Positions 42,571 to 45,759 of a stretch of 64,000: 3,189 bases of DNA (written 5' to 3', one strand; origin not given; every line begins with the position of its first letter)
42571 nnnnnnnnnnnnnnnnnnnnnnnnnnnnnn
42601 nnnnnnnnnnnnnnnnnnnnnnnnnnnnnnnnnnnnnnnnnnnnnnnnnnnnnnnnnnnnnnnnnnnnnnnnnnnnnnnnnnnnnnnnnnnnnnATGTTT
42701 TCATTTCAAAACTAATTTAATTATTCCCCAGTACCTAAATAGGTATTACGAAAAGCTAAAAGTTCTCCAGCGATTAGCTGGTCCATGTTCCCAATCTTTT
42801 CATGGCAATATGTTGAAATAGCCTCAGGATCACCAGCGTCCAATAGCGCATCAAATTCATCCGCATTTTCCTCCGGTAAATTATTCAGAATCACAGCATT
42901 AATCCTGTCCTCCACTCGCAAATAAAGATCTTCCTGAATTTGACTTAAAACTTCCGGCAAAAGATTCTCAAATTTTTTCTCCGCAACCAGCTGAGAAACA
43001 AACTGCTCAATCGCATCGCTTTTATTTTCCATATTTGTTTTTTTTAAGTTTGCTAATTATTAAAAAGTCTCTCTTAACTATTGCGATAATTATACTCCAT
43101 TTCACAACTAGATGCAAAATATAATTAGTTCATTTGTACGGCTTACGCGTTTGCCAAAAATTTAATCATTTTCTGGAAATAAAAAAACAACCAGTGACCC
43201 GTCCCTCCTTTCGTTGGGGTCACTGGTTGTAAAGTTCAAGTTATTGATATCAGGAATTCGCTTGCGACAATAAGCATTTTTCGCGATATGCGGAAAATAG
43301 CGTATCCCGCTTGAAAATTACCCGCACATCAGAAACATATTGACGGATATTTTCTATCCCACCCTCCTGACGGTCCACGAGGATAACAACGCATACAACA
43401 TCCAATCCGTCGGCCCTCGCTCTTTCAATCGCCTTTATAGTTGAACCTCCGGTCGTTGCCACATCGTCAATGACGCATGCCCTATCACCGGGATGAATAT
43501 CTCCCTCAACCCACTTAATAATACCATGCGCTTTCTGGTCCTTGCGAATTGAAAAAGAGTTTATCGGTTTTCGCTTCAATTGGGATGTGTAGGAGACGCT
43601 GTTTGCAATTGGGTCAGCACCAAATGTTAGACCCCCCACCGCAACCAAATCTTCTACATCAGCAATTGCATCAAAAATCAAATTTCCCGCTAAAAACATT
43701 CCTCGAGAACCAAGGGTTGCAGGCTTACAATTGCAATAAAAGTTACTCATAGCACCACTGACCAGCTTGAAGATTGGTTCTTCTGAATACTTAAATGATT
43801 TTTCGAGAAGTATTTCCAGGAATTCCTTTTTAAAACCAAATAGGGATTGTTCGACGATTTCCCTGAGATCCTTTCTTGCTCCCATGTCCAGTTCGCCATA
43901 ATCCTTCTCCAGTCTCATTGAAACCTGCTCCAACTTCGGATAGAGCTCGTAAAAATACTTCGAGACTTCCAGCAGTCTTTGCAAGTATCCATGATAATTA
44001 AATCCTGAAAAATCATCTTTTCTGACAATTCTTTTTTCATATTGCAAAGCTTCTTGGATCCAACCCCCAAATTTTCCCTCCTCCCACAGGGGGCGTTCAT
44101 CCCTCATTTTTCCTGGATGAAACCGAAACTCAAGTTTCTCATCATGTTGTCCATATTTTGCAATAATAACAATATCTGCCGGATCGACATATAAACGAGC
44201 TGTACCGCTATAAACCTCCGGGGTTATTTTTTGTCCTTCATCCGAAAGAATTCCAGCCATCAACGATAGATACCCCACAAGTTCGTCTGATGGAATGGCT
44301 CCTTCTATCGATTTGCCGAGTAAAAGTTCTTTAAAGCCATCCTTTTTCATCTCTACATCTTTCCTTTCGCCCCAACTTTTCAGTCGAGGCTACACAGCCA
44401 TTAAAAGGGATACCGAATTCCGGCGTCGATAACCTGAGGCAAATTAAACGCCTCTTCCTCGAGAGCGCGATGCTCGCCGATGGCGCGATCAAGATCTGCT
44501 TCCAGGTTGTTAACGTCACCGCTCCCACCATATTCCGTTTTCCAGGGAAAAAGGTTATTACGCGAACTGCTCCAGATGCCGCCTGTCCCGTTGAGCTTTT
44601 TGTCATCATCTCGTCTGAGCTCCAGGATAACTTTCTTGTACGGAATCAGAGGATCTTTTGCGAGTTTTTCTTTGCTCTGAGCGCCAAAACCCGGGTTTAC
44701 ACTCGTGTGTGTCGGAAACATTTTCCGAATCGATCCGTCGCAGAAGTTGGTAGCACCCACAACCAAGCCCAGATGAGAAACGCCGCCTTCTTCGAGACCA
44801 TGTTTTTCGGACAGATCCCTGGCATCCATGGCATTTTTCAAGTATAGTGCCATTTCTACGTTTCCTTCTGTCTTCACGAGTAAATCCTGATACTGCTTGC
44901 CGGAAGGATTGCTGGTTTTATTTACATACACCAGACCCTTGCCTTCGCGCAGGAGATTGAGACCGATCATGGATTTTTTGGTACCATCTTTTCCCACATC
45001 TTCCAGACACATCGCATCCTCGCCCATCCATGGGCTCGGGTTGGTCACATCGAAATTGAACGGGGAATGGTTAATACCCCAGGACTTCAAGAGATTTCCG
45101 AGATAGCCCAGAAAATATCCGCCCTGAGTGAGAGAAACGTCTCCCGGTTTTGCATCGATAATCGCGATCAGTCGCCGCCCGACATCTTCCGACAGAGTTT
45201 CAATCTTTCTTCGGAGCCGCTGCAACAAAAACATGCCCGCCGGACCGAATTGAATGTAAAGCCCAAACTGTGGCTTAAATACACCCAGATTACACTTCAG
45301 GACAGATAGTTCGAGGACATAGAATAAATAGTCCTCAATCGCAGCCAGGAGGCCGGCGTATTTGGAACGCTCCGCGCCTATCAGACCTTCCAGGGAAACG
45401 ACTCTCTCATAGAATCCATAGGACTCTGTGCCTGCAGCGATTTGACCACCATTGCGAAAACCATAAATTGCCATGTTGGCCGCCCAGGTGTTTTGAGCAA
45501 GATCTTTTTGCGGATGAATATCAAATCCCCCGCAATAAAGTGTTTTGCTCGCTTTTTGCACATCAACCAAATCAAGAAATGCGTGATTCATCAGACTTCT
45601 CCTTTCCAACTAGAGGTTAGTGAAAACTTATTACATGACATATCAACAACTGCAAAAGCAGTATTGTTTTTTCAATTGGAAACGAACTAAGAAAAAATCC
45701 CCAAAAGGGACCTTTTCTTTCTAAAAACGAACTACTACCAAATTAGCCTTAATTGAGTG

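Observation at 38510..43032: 1394-aa multidomain membrane protein with (DPYG)n and LPxGF/LKLxxDG repeats, preceded by a small acidic protein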

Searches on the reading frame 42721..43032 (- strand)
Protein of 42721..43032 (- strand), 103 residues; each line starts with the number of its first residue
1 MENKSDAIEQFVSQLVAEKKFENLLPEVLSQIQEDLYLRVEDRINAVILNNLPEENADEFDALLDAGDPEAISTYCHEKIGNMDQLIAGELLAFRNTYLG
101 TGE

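Call 3: search_protein_families(library=pfam, proteins=[window:42721-43032:-], max_evalue=1)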
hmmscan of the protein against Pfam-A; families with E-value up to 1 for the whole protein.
window:42721-43032:- (103 aa): 1 family
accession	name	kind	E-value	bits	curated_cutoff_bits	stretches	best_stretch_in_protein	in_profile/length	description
PF18908.5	DUF5663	-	2.5e-08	34.8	23.7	1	15-94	1-80/84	Protein of unknown function (DUF5663)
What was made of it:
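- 42721..43032 (-): 103-aa acidic protein (pI 4.1) of Pfam family DUF5663, the obligate partner of the large gene. The gap to the large gene is 26 nt. Pfam PF18908 at E 2.5e-8, 34.8 bits against a cutoff of 23.7 (call 3).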

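Call 4: search_protein_families(library=ncbifam, proteins=[window:42721-43032:-], max_evalue=1)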
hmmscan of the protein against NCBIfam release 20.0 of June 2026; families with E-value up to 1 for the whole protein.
window:42721-43032:- (103 aa): 0 families

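Call 65: search_protein_families(library=padloc, proteins=[window:42721-43032:-], max_evalue=0.1)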
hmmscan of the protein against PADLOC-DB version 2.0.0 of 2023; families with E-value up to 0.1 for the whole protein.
window:42721-43032:- (103 aa): 0 families

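Call 66: search_protein_families(library=phrogs, proteins=[window:42721-43032:-], max_evalue=0.1)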
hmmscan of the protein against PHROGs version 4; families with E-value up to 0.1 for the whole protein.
window:42721-43032:- (103 aa): 0 families

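Call 71: find_homologous_proteins(query=window:42721-43032:-, max_evalue=0.001)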
Query window:42721-43032:- (103 aa): 9 proteins with E <= 0.001 among 10 candidates.
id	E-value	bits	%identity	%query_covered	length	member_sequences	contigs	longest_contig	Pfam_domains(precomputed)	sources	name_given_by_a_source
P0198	2.1e-59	216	100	100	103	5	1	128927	PF18908.7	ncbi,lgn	ncbi:MAG: DUF5663 domain-containing protein [Candidatus Moraniibacteriota bacterium]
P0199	1.5e-56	207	96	100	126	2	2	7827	PF18908.7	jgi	-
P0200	6.5e-53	195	91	100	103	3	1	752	PF18908.7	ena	-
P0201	5.6e-44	166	80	100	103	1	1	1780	PF18908.7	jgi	jgi:hypothetical protein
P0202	1.7e-41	158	75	100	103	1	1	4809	PF18908.7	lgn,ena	-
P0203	7.6e-21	92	53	97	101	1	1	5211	PF18908.7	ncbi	-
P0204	1.1e-20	92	47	96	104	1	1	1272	PF18908.7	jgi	jgi:uncharacterized membrane protein YheB (UPF0754 family)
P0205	4.2e-17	80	49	86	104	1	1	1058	PF18908.7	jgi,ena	-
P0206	3.1e-14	71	42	92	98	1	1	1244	PF18908.7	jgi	jgi:hypothetical protein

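Call 106: search_solved_structures(query=A6, max_evalue=10)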
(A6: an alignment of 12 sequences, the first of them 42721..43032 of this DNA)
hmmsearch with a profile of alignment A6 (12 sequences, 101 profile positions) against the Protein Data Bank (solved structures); distinct sequences matched with E-value up to 10: 7.
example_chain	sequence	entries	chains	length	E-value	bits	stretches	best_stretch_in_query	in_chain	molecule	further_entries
6djy_B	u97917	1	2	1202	0.28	15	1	30-93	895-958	Major capsid protein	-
1t11_A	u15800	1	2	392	0.41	14.5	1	9-67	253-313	Trigger factor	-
3ieg_A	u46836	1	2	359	0.45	14.3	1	26-74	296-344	DnaJ homolog subfamily C member 3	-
4k12_B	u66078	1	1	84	0.52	14.1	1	18-88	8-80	Choline binding protein A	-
2m6u_A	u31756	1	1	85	0.64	13.8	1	18-88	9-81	Choline binding protein A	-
8x89_A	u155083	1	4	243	0.97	13.3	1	10-81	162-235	3-oxoacyl-[acyl-carrier-protein] reductase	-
2y4t_A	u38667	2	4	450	1.8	12.4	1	26-74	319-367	DNAJ HOMOLOG SUBFAMILY C MEMBER 3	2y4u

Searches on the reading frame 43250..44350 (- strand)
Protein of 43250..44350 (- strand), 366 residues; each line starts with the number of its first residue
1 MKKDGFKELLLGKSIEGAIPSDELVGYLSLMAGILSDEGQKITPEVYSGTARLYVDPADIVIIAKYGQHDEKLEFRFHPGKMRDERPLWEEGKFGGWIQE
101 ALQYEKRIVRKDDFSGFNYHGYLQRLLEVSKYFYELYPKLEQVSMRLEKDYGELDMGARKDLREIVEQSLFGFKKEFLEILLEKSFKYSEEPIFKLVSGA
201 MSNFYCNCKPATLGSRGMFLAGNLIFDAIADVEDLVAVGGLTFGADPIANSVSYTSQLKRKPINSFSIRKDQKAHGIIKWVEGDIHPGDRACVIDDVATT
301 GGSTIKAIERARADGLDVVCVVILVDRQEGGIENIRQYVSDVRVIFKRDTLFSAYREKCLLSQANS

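Call 3: search_protein_families(library=pfam, proteins=[window:43250-44350:-], max_evalue=1)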
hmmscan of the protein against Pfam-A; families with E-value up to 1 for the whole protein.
window:43250-44350:- (366 aa): 3 families
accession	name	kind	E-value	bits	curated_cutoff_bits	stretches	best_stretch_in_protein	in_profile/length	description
PF14681.12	UPRTase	-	0.0028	17.6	27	1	273-346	106-179/206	Uracil phosphoribosyltransferase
PF00156.33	Pribosyltran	-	0.0094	15.7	26.3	1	288-333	87-132/158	Phosphoribosyl transferase domain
PF14748.11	P5CR_dimer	-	0.088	13.5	25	1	274-317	47-88/105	Pyrroline-5-carboxylate reductase dimerisation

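Call 4: search_protein_families(library=ncbifam, proteins=[window:43250-44350:-], max_evalue=1)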
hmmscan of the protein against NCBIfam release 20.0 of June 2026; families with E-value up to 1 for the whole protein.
window:43250-44350:- (366 aa): 22 families
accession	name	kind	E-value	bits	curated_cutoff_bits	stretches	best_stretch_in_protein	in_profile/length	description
TIGR00336.1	pyrE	equivalog_domain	4.1e-32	111.3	106.8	1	194-338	14-159/173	orotate phosphoribosyltransferase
NF004034.0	PRK05500.1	equivalog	1.6e-12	46.7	656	1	226-339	336-444/478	bifunctional orotidine-5'-phosphate decarboxylase/orotate phosphoribosyltransferase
NF010382.0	PRK13809.1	equivalog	6.5e-11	42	208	1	239-364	72-194/210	orotate phosphoribosyltransferase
TIGR01367.1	pyrE_Therm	equivalog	9.6e-09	35.1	150.25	1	192-331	15-148/187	orotate phosphoribosyltransferase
NF001729.0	PRK00455.1-3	equivalog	7.4e-08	32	245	1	181-320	20-158/231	orotate phosphoribosyltransferase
NF002620.0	PRK02277.1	subfamily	9e-06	25.5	115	1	237-335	89-186/201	orotate phosphoribosyltransferase-like protein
NF002635.0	PRK02304.1-4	subfamily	1.4e-05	24.7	146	1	284-337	111-163/188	adenine phosphoribosyltransferase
NF040646.1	HPT_Archaea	equivalog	2e-05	24.3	200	1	284-342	110-168/184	hypoxanthine/guanine phosphoribosyltransferase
NF009211.0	PRK12560.1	equivalog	2.9e-05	24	188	1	245-348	74-176/187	adenine phosphoribosyltransferase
TIGR01251.1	ribP_PPkin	subfamily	0.0014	17.6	113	1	261-324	183-246/309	ribose-phosphate diphosphokinase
NF002633.0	PRK02304.1-2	equivalog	0.002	18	224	1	282-340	105-164/172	adenine phosphoribosyltransferase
NF002634.0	PRK02304.1-3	equivalog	0.0023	17.6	170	1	284-345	114-176/182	adenine phosphoribosyltransferase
NF045507.1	transregGfcR_Halo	equivalog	0.0027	17.2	300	1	288-335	152-198/215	transcriptional regulator GfcR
TIGR01091.1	upp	equivalog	0.0032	17.2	208.35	1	287-345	121-178/207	uracil phosphoribosyltransferase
NF006328.0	PRK08558.1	equivalog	0.0054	16.3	184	1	252-339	137-227/238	adenine phosphoribosyltransferase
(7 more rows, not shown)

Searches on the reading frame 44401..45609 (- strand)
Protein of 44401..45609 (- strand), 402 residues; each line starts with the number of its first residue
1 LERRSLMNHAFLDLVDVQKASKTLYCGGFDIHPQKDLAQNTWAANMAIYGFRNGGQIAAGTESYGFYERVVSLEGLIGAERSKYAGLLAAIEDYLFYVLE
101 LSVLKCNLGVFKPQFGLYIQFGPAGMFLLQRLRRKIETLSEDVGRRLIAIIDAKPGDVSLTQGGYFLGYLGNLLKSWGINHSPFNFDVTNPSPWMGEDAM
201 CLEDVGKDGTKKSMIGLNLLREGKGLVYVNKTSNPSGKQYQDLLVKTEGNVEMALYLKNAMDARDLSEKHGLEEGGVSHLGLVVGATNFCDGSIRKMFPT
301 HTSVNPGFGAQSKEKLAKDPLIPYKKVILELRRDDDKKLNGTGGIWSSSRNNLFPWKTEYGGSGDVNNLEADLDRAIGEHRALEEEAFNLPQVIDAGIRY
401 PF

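Call 3: search_protein_families(library=pfam, proteins=[window:44401-45609:-], max_evalue=1)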
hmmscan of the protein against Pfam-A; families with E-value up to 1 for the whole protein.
window:44401-45609:- (402 aa): 0 families

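Call 4: search_protein_families(library=ncbifam, proteins=[window:44401-45609:-], max_evalue=1)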
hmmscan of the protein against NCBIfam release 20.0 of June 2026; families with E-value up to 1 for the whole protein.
window:44401-45609:- (402 aa): 3 families
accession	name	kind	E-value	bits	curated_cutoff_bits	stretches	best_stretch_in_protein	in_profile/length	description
TIGR02127.1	pyrF_sub2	equivalog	9e-19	67.7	110.6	1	107-315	53-225/261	orotidine-5'-phosphate decarboxylase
NF004034.0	PRK05500.1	equivalog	0.095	11.2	656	1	87-159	38-101/478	bifunctional orotidine-5'-phosphate decarboxylase/orotate phosphoribosyltransferase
NF047962.3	SCP2_dom_UbiT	equivalog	0.16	12.4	46.9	1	247-267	99-119/120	ubiquinone anaerobic biosynthesis accessory factor UbiT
